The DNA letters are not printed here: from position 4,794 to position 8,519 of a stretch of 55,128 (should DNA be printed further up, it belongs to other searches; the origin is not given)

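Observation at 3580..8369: fdxA-bolA-grxD-giant NfnBA/SudAB-like fusion oxidoreductase cluster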

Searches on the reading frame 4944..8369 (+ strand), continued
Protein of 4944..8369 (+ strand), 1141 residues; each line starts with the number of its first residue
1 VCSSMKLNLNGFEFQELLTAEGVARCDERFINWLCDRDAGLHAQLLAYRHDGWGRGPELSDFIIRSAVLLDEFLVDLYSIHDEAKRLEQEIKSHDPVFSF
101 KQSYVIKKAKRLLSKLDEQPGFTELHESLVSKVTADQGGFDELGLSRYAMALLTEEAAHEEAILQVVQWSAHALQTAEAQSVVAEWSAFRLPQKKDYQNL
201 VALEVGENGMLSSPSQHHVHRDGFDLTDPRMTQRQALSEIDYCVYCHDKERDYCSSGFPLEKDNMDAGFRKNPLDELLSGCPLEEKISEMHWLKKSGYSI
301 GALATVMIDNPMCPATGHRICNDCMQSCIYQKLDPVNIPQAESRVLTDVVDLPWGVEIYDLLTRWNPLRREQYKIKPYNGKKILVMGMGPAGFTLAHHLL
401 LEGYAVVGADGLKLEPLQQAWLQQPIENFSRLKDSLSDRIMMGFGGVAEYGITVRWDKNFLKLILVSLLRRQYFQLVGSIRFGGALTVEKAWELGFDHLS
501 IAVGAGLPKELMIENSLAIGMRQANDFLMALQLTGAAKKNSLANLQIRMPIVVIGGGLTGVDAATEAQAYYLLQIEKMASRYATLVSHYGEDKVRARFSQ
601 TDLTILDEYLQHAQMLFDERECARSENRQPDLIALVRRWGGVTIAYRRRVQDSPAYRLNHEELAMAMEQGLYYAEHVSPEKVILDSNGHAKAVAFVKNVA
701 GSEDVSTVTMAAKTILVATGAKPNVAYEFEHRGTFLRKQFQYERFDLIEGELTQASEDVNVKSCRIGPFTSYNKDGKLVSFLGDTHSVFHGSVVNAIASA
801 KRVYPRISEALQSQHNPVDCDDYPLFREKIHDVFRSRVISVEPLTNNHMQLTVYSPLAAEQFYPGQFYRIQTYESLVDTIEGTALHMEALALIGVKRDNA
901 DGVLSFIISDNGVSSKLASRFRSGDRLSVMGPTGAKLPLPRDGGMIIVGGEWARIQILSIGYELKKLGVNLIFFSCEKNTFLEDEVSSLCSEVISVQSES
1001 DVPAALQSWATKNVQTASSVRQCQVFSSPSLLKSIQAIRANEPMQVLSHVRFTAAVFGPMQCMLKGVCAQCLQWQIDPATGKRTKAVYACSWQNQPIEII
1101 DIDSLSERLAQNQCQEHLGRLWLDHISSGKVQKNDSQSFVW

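Call 30: search_solved_structures(query=A2, max_evalue=0.01, show_alignments=3)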
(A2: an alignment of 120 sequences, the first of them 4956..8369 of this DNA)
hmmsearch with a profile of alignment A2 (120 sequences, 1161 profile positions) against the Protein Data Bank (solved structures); distinct sequences matched with E-value up to 0.01: 14.
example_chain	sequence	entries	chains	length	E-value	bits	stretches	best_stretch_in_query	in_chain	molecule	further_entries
5vj7_A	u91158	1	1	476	2.2e-15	58.7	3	645-733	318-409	Oxidoreductase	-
5jca_L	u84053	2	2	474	3.1e-15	58.2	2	449-569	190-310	NADH-dependent Ferredoxin:NADP Oxidoreductase (NfnI) subunit alpha | NADH-dependent Ferredoxin:NADP Oxidoreductase subunit alpha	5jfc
5jca_S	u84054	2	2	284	2e-10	42.3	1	844-1059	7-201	NADH-dependent Ferredoxin:NADP Oxidoreductase (NfnI) subunit beta | NADH-dependent Ferredoxin:NADP Oxidoreductase subunit beta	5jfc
8oh5_C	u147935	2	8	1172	8e-10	40.3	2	645-732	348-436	Formate dehydrogenase-O, major subunit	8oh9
4ylf_A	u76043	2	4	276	1.1e-09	39.9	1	846-1016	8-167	Dihydroorotate dehydrogenase B (NAD(+)), electron transfer subunit homolog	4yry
4ylf_B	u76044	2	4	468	5.9e-09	37.4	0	646-706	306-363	Dihydropyrimidine dehydrogenase subunit A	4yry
1ep3_B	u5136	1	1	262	6.4e-07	30.7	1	845-1015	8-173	DIHYDROOROTATE DEHYDROGENASE B (PYRK SUBUNIT)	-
5ksw_B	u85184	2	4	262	7.2e-07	30.5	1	845-1014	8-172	Dihydroorotate dehydrogenase B (NAD(+)), electron transfer subunit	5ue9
1ep1_B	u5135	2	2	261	7.2e-07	30.5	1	845-1015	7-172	DIHYDROOROTATE DEHYDROGENASE B (PYRK SUBUNIT)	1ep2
5vj7_B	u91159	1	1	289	3e-06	28.4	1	847-1053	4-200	Ferredoxin-NADP(+) reductase subunit alpha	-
9bov_A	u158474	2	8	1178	2.6e-05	25.3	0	646-734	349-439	Molybdopterin oxidoreductase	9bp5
7mfm_I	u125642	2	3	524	0.0013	19.7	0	378-411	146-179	Glutamate synthase (NADPH) small chain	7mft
9n5u_A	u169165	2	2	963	0.002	19.1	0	644-701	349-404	NfnA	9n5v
2xnc_A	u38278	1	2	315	0.0046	17.9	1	893-1038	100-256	FERREDOXIN--NADP REDUCTASE, LEAF ISOZYME, CHLOROPLASTIC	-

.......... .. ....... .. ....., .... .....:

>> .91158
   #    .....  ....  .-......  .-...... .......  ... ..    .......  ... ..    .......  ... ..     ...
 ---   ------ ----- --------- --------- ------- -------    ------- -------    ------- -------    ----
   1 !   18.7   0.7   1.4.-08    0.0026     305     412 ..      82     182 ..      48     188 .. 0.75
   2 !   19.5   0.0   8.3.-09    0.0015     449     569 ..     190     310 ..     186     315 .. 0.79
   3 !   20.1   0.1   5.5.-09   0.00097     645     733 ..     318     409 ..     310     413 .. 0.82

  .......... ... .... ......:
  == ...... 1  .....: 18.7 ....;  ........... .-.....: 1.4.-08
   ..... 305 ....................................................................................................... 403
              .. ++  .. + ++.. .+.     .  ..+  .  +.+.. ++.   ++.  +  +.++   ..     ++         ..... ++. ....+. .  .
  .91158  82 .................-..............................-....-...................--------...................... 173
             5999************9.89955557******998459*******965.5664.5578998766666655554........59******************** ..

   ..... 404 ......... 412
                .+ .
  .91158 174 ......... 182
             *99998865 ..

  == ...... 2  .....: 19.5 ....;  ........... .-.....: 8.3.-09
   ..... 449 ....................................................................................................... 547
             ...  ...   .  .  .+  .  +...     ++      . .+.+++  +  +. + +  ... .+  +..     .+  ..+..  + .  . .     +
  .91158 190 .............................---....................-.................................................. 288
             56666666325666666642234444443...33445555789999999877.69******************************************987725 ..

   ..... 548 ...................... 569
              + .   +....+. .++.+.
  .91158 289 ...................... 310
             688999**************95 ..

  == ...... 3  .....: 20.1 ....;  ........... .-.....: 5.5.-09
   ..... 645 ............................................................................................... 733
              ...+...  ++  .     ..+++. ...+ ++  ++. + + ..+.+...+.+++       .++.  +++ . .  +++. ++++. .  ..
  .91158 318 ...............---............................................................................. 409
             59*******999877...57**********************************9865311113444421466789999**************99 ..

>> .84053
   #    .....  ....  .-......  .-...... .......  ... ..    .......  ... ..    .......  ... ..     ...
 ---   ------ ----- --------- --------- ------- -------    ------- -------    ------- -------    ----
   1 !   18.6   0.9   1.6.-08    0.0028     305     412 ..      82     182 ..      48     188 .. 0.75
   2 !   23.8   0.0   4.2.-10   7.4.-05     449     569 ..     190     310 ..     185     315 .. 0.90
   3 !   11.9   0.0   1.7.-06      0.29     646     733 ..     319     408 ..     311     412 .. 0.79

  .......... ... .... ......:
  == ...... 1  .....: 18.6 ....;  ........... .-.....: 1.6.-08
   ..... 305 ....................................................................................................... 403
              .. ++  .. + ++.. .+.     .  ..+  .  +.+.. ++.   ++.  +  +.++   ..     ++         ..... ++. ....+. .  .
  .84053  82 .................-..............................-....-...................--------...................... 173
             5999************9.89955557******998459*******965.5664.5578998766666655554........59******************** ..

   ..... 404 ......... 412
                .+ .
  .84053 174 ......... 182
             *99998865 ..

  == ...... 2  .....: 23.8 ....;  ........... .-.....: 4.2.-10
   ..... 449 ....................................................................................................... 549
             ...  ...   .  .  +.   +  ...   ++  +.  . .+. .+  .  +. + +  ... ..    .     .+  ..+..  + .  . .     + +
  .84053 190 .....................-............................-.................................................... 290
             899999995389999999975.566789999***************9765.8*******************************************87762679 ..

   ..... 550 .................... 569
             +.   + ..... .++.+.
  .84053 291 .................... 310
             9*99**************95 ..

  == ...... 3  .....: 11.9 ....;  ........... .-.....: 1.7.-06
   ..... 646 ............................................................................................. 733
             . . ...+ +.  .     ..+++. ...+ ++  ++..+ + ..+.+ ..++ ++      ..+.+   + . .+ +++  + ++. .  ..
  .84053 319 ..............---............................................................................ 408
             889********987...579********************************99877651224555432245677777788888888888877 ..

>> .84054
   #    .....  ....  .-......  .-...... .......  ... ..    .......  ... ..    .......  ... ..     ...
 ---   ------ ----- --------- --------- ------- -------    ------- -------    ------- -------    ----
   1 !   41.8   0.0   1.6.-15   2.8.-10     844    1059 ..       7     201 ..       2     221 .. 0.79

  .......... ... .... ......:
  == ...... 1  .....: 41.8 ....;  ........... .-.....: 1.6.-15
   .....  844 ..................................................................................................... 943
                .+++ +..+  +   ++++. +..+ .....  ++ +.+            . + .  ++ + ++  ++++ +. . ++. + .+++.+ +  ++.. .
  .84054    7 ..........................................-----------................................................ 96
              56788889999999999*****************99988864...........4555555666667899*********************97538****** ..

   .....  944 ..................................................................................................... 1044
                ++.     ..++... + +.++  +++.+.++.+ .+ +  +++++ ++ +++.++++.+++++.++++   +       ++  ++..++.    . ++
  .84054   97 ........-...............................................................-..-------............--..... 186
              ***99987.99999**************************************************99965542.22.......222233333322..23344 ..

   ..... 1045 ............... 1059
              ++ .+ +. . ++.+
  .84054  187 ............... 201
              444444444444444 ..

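Call 34: predict_structure(alignment_id=A2)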
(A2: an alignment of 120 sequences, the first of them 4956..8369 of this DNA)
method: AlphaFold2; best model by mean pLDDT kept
length: 1137 residues; sequences in the alignment: 120
mean_pLDDT: 89.7   pTM: 0.91
mean pLDDT of the five models: 89.7, 89.7, 88.4, 88.4, 88.1
residues with pLDDT >= 90: 773; 70-90: 290; 50-70: 56; < 50: 18
segments of 3 or more residues with pLDDT < 50: 1128-1137
pLDDT, mean of each block of 10 residues (from residue 1): 88 96 98 97 86 92 98 98 98 97 96 96 97 96 98 97 98 95 94 93 94 92 87 92 76 85 88 88 92 98 92 69 80 90 97 98 96 97 92 98 84 90 93 74 53 83 96 89 95 91 75 86 79 88 96 91 95 97 97 97 98 98 97 97 95 89 95 95 96 88 96 80 84 90 95 87 95 93 85 94 94 85 95 96 96 95 89 90 89 94 93 95 88 89 94 96 97 88 97 93 95 95 90 84 91 59 52 71 59 82 82 95 69 34
secondary structure, 60 per line:
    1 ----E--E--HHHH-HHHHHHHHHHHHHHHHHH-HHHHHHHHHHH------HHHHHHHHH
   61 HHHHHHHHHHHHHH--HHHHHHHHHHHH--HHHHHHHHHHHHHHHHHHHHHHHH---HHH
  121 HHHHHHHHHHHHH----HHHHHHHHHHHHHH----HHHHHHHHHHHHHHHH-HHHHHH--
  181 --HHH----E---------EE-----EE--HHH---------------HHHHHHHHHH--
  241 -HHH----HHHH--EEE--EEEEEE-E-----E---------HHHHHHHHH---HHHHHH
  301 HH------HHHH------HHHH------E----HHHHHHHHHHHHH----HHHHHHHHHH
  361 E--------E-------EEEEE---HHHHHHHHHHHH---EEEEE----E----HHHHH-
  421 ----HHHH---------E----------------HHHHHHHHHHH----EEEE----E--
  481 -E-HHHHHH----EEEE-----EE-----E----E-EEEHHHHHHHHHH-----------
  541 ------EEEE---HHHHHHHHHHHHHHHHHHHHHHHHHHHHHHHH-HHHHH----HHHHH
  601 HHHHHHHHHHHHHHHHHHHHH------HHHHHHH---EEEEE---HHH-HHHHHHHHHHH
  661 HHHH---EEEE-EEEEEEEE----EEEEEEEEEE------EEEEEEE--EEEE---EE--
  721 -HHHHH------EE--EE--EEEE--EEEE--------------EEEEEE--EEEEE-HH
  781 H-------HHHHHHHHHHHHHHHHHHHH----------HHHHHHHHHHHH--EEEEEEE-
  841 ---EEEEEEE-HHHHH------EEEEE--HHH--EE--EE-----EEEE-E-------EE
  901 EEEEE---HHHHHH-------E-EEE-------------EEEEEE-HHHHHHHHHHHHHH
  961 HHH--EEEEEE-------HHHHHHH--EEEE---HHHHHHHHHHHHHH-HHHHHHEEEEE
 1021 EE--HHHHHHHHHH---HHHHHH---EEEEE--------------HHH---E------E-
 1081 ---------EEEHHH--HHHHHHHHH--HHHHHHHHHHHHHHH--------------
elements in order (helices of 4 or more, strands of 3 or more residues): H11-14 H16-33 H35-45 H52-74 H77-88 H91-114 H118-133 H138-151 H156-171 H173-178 H229-238 H249-252 E255-257 E260-265 H283-291 H295-302 H309-312 H319-322 H334-346 H351-360 E378-382 H386-397 E401-405 H415-419 H425-428 H455-465 E470-473 H484-489 E494-497 E517-519 H520-529 E547-550 H554-585 H587-591 H596-621 H628-634 E638-642 H650-664 E668-671 E673-680 E685-694 E701-707 E710-713 H722-726 E741-744 E747-750 E765-770 E773-777 H789-808 H819-830 E833-839 E844-850 H852-856 E863-867 E886-889 E899-905 H909-914 E924-926 E940-945 H947-963 E966-971 H979-985 E988-991 H995-1008 H1010-1015 E1016-1022 H1025-1034 H1038-1043 E1047-1051 E1090-1092 H1098-1106 H1109-1123

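Call 36: fold_search(model_id=the predicted structure, library=pdb)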
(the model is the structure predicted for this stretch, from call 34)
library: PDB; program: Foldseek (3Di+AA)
matches with E <= 10: 1707; with E <= 0.001: 234
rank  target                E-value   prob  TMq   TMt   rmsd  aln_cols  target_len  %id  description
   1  5jca_L                5.7e-20  1.00  0.33  0.76   6.8       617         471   21  NADP(H) bound NADH-dependent Ferredoxin:NADP Oxidoreductase (NfnI) from Pyrococcus furiosus (released 2017-04-12)
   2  5jfc_L                7.3e-20  1.00  0.34  0.79   5.9       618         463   20  NADH-dependent Ferredoxin:NADP Oxidoreductase (NfnI) from Pyrococcus furiosus (released 2017-04-12)
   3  5vj7_A                2.3e-19  1.00  0.35  0.82   4.7       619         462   22  Ferredoxin NADP Oxidoreductase (Xfn) (released 2017-07-19)
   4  9bov_A                3.3e-18  1.00  0.29  0.28  37.1      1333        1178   12  Structure of electron bifurcating Nfn-ABC complexed with NAD from Caldicellulosiruptor saccharolyticus (released 2025-03-05)
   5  8oh5_C                1.5e-16  1.00  0.30  0.30  10.2       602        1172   18  Cryo-EM structure of the electron bifurcating transhydrogenase StnABC complex from Sporomusa Ovata (state 2) (released 2023-09-13)
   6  4ylf_B                5.8e-16  1.00  0.33  0.77   6.3       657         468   18  Insights into flavin-based electron bifurcation via the NADH-dependent reduced ferredoxin-NADP oxidoreductase structur (released 2015-07-08)
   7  9n5u_A                1.0e-14  1.00  0.30  0.35  10.0       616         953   16  Structure of the Thermococcus sibiricus NfnABC complex (released 2025-05-07)
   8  9n5v_A                2.1e-14  1.00  0.29  0.35   8.2       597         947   15  Structure of the NAD(H)-bound Thermococcus sibiricus NfnABC complex (released 2025-05-07)
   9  6s6s_E                7.3e-14  1.00  0.32  0.72   6.8       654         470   15  Structure of Azospirillum brasilense Glutamate Synthase in a4b4 oligomeric state. (released 2019-09-11)
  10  6s6t_E                2.2e-13  1.00  0.31  0.70   8.2       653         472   15  Structure of Azospirillum brasilense Glutamate Synthase in a4b3 oligomeric state (released 2019-09-11)
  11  2vdc_G                4.7e-12  1.00  0.31  0.71   7.5       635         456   14  THE 9.5 A RESOLUTION STRUCTURE OF GLUTAMATE SYNTHASE FROM CRYO-ELECTRON MICROSCOPY AND ITS OLIGOMERIZATION BEHAVIOR IN (released 2008-01-15)
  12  7mfm_I                5.2e-12  1.00  0.31  0.67   6.9       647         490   15  Glutamate synthase, glutamate dehydrogenase counter-enzyme complex (released 2022-01-05)
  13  5jca_S                1.5e-11  1.00  0.20  0.74   5.2       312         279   18  NADP(H) bound NADH-dependent Ferredoxin:NADP Oxidoreductase (NfnI) from Pyrococcus furiosus (released 2017-04-12)
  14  1cjc                  2.5e-10  1.00  0.23  0.51   9.1       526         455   12  STRUCTURE OF ADRENODOXIN REDUCTASE OF MITOCHONDRIAL P450 SYSTEMS (released 1999-04-30)
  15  5vj7_B                3.6e-10  1.00  0.20  0.69   5.3       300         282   16  Ferredoxin NADP Oxidoreductase (Xfn) (released 2017-07-19)
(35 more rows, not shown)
